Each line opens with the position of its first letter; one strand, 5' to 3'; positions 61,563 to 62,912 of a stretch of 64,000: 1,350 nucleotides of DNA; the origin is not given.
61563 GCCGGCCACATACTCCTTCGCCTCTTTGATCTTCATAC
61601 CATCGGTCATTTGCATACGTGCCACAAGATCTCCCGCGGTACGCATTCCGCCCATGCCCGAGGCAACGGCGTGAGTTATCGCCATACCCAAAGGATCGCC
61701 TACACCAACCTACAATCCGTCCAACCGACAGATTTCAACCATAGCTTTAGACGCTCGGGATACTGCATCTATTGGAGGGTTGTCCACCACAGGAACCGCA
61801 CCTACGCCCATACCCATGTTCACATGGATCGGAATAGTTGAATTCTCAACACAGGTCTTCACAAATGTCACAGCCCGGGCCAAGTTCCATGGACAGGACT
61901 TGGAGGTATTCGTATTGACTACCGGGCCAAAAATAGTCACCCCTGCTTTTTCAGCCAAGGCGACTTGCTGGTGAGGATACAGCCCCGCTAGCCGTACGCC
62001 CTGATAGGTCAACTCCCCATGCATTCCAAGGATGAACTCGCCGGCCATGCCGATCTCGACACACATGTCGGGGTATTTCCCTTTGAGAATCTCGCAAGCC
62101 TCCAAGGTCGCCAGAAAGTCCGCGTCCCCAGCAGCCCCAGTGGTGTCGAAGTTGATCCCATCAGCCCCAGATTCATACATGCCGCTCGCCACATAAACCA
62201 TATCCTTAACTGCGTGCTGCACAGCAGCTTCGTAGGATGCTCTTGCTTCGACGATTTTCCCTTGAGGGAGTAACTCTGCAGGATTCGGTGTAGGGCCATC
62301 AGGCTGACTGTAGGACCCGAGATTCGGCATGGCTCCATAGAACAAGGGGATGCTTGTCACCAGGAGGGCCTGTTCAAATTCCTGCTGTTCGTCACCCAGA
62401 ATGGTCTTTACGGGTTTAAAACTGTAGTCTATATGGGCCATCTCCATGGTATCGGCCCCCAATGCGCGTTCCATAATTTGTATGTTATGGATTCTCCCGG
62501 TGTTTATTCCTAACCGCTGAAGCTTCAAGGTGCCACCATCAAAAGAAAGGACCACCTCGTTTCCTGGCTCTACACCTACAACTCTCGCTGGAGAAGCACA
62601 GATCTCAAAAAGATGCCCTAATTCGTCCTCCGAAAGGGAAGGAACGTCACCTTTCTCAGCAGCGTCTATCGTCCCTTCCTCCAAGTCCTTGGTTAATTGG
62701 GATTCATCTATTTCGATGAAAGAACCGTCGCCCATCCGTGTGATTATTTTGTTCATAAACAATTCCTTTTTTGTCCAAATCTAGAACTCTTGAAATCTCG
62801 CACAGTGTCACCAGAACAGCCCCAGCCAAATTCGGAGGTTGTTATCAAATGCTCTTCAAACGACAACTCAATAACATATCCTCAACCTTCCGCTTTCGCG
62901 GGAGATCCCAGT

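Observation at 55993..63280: A 6.1-kb gene block containing the amber-interrupted mtbB is bracketed by an intact and a decayed copy of the same nitrilase gene (Campbell-type insertion or duplication footprint)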

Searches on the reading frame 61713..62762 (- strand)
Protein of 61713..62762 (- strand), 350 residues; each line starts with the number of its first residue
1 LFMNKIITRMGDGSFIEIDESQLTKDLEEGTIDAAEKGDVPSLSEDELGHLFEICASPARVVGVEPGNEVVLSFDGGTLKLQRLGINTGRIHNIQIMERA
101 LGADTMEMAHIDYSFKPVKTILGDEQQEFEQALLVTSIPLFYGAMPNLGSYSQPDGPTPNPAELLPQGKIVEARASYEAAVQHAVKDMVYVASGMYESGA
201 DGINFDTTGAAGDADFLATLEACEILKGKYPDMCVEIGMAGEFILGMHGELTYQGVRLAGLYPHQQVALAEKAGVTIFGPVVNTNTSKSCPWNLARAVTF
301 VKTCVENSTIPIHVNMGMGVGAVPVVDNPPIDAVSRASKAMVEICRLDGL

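Call 8: search_protein_families(library=pfam, proteins=[window:61713-62762:-])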
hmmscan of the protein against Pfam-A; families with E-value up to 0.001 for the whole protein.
window:61713-62762:- (350 aa): 1 family
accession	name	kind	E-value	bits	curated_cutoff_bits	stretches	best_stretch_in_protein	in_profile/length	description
PF09505.15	Dimeth_Pyl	-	7.1e-154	513.2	25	1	7-350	4-353/463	Dimethylamine methyltransferase (Dimeth_PyL)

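Call 40: find_homologous_proteins(query=window:61713-62762:-, max_evalue=1e-60)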
Query window:61713-62762:- (350 aa): 3595 proteins with E <= 1e-60 among 8000 candidates; the best 120 are listed.
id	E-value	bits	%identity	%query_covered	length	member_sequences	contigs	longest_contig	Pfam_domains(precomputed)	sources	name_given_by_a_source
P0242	1.4e-225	766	100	97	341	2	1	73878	PF09505.16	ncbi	-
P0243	6.2e-185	632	78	100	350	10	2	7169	PF09505.16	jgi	jgi:dimethylamine--corrinoid protein Co-methyltransferase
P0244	3.9e-184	629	78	99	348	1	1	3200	PF09505.16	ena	-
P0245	9.3e-183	625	78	100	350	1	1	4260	PF09505.16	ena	-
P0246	6.4e-182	622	78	99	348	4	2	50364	PF09505.16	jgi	jgi:dimethylamine--corrinoid protein Co-methyltransferase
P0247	1.7e-181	621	79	99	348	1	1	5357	PF09505.16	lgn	-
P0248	2.1e-181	620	79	99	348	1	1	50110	PF09505.16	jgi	jgi:dimethylamine--corrinoid protein Co-methyltransferase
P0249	4.2e-181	619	78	99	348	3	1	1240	PF09505.16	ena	-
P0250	8.1e-181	618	77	99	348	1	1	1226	PF09505.16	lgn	-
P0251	2.1e-180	617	78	99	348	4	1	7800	PF09505.16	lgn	-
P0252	5.9e-180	616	78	97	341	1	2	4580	PF09505.16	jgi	jgi:dimethylamine---corrinoid protein Co-methyltransferase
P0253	4.7e-179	613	76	99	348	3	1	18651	PF09505.16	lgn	-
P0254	4.9e-179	613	77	100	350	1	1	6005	PF09505.16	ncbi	-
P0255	1.9e-178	611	78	97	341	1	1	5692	PF09505.16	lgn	-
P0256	4.0e-178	610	76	99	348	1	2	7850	PF09505.16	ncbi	-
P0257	7.7e-178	609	76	99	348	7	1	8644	PF09505.16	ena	-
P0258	8.2e-178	609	77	99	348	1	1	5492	PF09505.16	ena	-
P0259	1.2e-177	608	76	99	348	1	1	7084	PF09505.16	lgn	-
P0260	4.5e-177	606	77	99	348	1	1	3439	PF09505.16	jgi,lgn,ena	-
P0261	5.2e-177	606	76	99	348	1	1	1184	PF09505.16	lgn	-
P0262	7.4e-176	602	76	99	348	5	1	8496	PF09505.16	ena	-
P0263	1.4e-175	601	76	99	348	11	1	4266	PF09505.16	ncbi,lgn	-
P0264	3.0e-175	600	76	99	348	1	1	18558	PF09505.16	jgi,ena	-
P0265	2.3e-174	597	76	99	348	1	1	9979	PF09505.16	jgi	jgi:dimethylamine--corrinoid protein Co-methyltransferase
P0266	8.6e-174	595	75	99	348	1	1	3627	PF09505.16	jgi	jgi:dimethylamine--corrinoid protein Co-methyltransferase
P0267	1.5e-173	595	76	99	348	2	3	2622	PF09505.16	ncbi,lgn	-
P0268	1.8e-173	594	76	99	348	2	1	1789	PF09505.16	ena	-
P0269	1.2e-172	592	75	99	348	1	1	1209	PF09505.16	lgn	-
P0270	1.7e-172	591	75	99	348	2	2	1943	PF09505.16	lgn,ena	-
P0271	2.2e-172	591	75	99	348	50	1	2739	PF09505.16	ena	-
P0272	3.2e-172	590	74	99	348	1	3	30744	PF09505.16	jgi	-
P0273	5.1e-172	590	76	99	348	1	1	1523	PF09505.16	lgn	-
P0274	2.1e-171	587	74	99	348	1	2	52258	PF09505.16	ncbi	-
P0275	2.7e-171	587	73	99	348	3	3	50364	PF09505.16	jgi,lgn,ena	jgi:dimethylamine--corrinoid protein Co-methyltransferase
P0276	5.2e-171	586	73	99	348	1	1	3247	PF09505.16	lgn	-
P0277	6.2e-171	586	74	99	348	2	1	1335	PF09505.16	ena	-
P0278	9.6e-171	585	73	99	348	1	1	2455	PF09505.16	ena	-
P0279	1.2e-170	585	75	99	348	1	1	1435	PF09505.16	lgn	-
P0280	1.2e-170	585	74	99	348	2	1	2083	PF09505.16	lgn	-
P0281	1.6e-170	585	75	99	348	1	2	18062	PF09505.16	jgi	jgi:dimethylamine--corrinoid protein Co-methyltransferase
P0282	1.9e-170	584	73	99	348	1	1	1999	PF09505.16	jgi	jgi:dimethylamine--corrinoid protein Co-methyltransferase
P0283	3.0e-170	584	73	99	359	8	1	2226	PF09505.16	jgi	jgi:dimethylamine--corrinoid protein Co-methyltransferase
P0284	4.8e-170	583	76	97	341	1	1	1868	PF09505.16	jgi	jgi:dimethylamine--corrinoid protein Co-methyltransferase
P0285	1.0e-169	582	72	99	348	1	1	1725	PF09505.16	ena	-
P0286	1.3e-169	582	73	99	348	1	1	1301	PF09505.16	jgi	jgi:dimethylamine--corrinoid protein Co-methyltransferase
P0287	2.3e-169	581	74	99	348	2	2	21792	PF09505.16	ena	-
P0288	3.2e-169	580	74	99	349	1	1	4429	PF09505.16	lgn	-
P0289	6.5e-169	579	75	97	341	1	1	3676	PF09505.16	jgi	jgi:dimethylamine--corrinoid protein Co-methyltransferase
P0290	7.0e-169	579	74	99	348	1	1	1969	PF09505.16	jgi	jgi:dimethylamine--corrinoid protein Co-methyltransferase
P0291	9.3e-169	579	75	99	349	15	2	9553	PF09505.16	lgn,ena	-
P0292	1.1e-168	579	73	99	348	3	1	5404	PF09505.16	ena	-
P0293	1.3e-168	578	73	99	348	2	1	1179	PF09505.16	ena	-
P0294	1.7e-168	578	72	99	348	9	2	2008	PF09505.16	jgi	-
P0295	2.3e-168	578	73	99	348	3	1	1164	PF09505.16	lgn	-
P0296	5.2e-168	576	74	99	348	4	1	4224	PF09505.16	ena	-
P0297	6.7e-168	576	74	99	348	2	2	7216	PF09505.16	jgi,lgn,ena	-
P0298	8.4e-168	576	73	97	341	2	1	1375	PF09505.16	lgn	-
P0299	1.0e-167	575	73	99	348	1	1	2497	PF09505.16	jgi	jgi:dimethylamine--corrinoid protein Co-methyltransferase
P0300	1.4e-167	575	73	99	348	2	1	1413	PF09505.16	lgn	-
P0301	1.7e-167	575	73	99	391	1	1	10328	PF09505.16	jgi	jgi:dimethylamine--corrinoid protein Co-methyltransferase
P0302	3.9e-167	573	76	97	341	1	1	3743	PF09505.16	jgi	jgi:dimethylamine--corrinoid protein Co-methyltransferase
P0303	5.2e-167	573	72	99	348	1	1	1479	PF09505.16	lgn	-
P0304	9.7e-167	572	75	97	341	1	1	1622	PF09505.16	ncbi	-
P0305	2.2e-166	571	72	99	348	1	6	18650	PF09505.16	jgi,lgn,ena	-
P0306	2.3e-166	571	74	97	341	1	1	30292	PF09505.16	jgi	jgi:dimethylamine--corrinoid protein Co-methyltransferase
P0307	2.4e-166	571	73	99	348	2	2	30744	PF09505.16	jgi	-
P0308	3.7e-166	570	72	99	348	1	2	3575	PF09505.16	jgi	-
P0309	4.3e-166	570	71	99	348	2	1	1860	PF09505.16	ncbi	-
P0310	5.7e-166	570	72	99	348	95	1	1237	PF09505.16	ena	-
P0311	6.7e-166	569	74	97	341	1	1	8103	PF09505.16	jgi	jgi:dimethylamine---corrinoid protein Co-methyltransferase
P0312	7.1e-166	569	73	99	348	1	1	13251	PF09505.16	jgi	jgi:dimethylamine--corrinoid protein Co-methyltransferase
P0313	1.4e-165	568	71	99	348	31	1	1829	PF09505.16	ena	-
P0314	2.0e-165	568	72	99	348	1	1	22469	PF09505.16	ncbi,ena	-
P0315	3.2e-165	567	72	99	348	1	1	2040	PF09505.16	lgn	-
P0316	3.3e-165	567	72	99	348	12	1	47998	PF09505.16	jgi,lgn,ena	jgi:dimethylamine--corrinoid protein Co-methyltransferase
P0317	4.1e-165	567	73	99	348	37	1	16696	PF09505.16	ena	-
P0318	4.6e-165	567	72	99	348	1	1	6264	PF09505.16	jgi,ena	-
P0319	4.8e-165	567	72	99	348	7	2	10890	PF09505.16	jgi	jgi:dimethylamine--corrinoid protein Co-methyltransferase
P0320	5.1e-165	566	71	99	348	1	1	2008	PF09505.16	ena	-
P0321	5.1e-165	566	72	99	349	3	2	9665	PF09505.16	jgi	-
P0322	1.1e-164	565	71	99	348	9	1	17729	PF09505.16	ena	-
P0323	2.0e-164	565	72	99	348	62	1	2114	PF09505.16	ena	-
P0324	2.8e-164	564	70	99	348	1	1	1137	PF09505.16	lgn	-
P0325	3.0e-164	564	73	99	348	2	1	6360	PF09505.16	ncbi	-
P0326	3.1e-164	564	72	99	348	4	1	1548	PF09505.16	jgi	-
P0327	3.3e-164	564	71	99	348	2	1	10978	PF09505.16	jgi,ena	-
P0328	3.6e-164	564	72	99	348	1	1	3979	PF09505.16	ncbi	-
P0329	3.6e-164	564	71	99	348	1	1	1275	PF09505.16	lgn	-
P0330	4.0e-164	564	71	99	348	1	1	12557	PF09505.16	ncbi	-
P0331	5.2e-164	563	71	99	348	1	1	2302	PF09505.16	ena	-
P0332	7.1e-164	563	72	99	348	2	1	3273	PF09505.16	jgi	-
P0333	8.3e-164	563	72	99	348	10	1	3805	PF09505.16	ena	-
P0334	8.5e-164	562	72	99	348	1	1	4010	PF09505.16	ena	-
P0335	1.0e-163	562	72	99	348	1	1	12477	PF09505.16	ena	-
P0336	1.0e-163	562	70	99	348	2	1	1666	PF09505.16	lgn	-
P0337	1.0e-163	562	70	99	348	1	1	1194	PF09505.16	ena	-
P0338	1.2e-163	562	72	99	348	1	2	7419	PF09505.16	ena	-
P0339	1.4e-163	562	70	99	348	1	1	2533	PF09505.16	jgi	jgi:dimethylamine--corrinoid protein Co-methyltransferase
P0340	1.5e-163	562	70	99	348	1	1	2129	PF09505.16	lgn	-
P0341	2.4e-163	561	71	99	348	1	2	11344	PF09505.16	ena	-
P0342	2.6e-163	561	71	99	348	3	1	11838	PF09505.16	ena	-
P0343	2.6e-163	561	70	99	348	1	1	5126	PF09505.16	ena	-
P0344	3.4e-163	560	71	99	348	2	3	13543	PF09505.16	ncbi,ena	-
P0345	3.8e-163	560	71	97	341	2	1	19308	PF09505.16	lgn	-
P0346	8.8e-163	559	72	99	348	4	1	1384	PF09505.16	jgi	jgi:dimethylamine---corrinoid protein Co-methyltransferase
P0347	9.5e-163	559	74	97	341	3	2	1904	PF09505.16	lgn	-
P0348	1.3e-162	559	74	97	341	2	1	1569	PF09505.16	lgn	-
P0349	1.5e-162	558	72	99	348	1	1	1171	PF09505.16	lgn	-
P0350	1.7e-162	558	70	99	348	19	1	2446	PF09505.16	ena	-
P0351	1.8e-162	558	70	99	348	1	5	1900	PF09505.16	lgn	-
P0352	1.9e-162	558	70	99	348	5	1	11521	PF09505.16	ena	-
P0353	2.3e-162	558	70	99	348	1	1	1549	PF09505.16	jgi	jgi:dimethylamine--corrinoid protein Co-methyltransferase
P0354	2.9e-162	557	71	99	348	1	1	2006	PF09505.16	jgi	jgi:dimethylamine--corrinoid protein Co-methyltransferase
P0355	3.0e-162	557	71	99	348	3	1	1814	PF09505.16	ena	-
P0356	3.1e-162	557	71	99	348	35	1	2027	PF09505.16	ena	-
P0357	3.2e-162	557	71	99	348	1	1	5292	PF09505.16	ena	-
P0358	3.8e-162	557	71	99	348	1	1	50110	PF09505.16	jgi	jgi:dimethylamine--corrinoid protein Co-methyltransferase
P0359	4.0e-162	557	71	99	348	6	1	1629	PF09505.16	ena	-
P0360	4.3e-162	557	72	99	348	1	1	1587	PF09505.16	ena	-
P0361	4.6e-162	557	70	99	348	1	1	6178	PF09505.16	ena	-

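Call 41: find_encoding_contigs(protein=P0243, flank=10000, max_places=3)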
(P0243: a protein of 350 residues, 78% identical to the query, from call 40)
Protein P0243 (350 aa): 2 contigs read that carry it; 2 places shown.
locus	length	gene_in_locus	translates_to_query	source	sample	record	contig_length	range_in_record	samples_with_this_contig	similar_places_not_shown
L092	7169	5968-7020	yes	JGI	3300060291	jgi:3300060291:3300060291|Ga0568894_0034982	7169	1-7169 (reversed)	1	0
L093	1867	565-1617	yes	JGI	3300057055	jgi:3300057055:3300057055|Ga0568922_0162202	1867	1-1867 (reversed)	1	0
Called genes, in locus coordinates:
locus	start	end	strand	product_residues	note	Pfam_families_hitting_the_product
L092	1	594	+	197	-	?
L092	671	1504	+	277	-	PF01409:tRNA-synt_2d (weak), PF00152:tRNA-synt_2 (weak), PF17759:tRNA_synthFbeta (weak), PF00587:tRNA-synt_2b (weak)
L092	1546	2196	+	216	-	PF02607:B12-binding_2, PF02310:B12-binding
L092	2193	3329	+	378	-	PF04055:Radical_SAM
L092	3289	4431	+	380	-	PF02655:ATP-grasp_3, PF07478:Dala_Dala_lig_C, PF02222:ATP-grasp (weak), PF02786:CPSase_L_D2, PF13535:ATP-grasp_4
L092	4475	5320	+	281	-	PF21455:PylD_N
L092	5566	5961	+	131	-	-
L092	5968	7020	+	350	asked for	PF09505:Dimeth_Pyl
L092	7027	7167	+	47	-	?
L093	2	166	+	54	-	?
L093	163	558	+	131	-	-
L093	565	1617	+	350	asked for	PF09505:Dimeth_Pyl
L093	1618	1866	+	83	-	?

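Call 42: find_encoding_contigs(protein=P0246, flank=10000, max_places=2)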
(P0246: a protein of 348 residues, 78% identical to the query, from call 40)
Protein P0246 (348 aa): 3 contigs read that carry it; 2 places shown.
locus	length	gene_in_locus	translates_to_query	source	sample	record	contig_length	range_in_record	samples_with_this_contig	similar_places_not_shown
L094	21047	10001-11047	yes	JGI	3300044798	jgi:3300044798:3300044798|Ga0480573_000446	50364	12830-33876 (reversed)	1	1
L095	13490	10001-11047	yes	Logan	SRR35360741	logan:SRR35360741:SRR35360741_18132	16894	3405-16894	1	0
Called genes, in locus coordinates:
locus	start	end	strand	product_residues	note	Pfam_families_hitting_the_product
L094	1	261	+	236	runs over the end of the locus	PF00005:ABC_tran, PF13304:AAA_21 (faint)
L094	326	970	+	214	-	PF02607:B12-binding_2, PF02310:B12-binding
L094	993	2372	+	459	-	PF05369:MtmB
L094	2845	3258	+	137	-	PF07969:Amidohydro_3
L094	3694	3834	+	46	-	PF01979:Amidohydro_1 (weak), PF07969:Amidohydro_3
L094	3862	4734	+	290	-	PF00809:Pterin_bind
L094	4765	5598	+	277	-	PF00152:tRNA-synt_2 (weak), PF01409:tRNA-synt_2d, PF17759:tRNA_synthFbeta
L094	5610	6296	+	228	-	PF02607:B12-binding_2, PF02310:B12-binding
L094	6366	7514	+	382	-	PF04055:Radical_SAM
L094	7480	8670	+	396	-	PF21360:PylC-like_N, PF02655:ATP-grasp_3, PF07478:Dala_Dala_lig_C, PF02222:ATP-grasp, PF02786:CPSase_L_D2 (weak), PF13535:ATP-grasp_4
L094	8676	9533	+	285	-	PF21455:PylD_N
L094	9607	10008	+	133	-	-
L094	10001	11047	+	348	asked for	PF09505:Dimeth_Pyl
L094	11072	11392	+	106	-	PF09505:Dimeth_Pyl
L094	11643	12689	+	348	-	PF09505:Dimeth_Pyl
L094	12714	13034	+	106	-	PF09505:Dimeth_Pyl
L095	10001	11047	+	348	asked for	PF09505:Dimeth_Pyl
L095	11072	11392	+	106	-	PF09505:Dimeth_Pyl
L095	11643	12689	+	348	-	PF09505:Dimeth_Pyl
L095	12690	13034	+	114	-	PF09505:Dimeth_Pyl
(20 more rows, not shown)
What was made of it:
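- Closest known: Pyrrolysine-type methylamine methyltransferase genes in Deltaproteobacteria. Different: Its nearest homologues (78%) sit inside such clusters (calls 41, 42).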

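Call 47: find_encoding_contigs(protein=P0242, flank=10000, max_places=5)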
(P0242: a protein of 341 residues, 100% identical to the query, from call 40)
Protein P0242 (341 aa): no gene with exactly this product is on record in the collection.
